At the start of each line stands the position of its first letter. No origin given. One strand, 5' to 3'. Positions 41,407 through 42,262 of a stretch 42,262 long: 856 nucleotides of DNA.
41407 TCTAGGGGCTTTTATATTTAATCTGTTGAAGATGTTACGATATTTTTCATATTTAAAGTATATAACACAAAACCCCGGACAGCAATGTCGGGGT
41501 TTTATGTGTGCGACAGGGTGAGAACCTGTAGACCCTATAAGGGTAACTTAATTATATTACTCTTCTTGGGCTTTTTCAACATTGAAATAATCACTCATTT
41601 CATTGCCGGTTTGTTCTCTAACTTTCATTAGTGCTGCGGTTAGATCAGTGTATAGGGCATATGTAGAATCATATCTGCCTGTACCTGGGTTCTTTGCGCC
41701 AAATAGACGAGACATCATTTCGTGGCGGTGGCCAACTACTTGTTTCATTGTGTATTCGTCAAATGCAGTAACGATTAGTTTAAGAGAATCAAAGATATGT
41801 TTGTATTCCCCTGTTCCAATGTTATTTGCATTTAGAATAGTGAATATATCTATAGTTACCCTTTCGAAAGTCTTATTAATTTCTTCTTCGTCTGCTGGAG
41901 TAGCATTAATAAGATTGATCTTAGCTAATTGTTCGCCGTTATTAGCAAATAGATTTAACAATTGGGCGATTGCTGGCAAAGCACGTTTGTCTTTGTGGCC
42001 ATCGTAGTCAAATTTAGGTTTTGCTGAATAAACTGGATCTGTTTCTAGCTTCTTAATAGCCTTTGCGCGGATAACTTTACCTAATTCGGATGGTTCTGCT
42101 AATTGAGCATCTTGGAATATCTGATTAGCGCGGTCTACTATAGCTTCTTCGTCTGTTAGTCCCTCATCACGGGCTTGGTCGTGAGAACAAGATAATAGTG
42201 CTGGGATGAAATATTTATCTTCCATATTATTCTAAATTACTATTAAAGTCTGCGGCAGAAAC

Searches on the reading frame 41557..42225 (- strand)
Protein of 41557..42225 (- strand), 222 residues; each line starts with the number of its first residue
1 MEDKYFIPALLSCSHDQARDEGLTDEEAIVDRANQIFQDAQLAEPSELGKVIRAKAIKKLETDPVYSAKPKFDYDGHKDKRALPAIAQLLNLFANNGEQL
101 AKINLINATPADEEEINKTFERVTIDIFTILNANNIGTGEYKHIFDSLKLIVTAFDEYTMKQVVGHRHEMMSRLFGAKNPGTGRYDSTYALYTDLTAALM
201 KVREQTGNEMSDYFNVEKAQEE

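Call 12: search_protein_families(library=phrogs, proteins=[window:41557-42225:-], max_evalue=0.01)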
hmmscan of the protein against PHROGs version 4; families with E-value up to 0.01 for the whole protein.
window:41557-42225:- (222 aa): 0 families

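Call 13: search_protein_families(library=pfam, proteins=[window:41557-42225:-], max_evalue=0.01)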
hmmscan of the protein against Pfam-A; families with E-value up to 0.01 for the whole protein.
window:41557-42225:- (222 aa): 0 families

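Call 91: search_solved_structures(query=window:41557-42225:-, max_evalue=1)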
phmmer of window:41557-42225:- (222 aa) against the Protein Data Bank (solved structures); distinct sequences matched with E-value up to 1: 1.
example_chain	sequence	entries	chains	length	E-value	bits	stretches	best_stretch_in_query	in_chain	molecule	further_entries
5fii_A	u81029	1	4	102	0.89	12.8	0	58-94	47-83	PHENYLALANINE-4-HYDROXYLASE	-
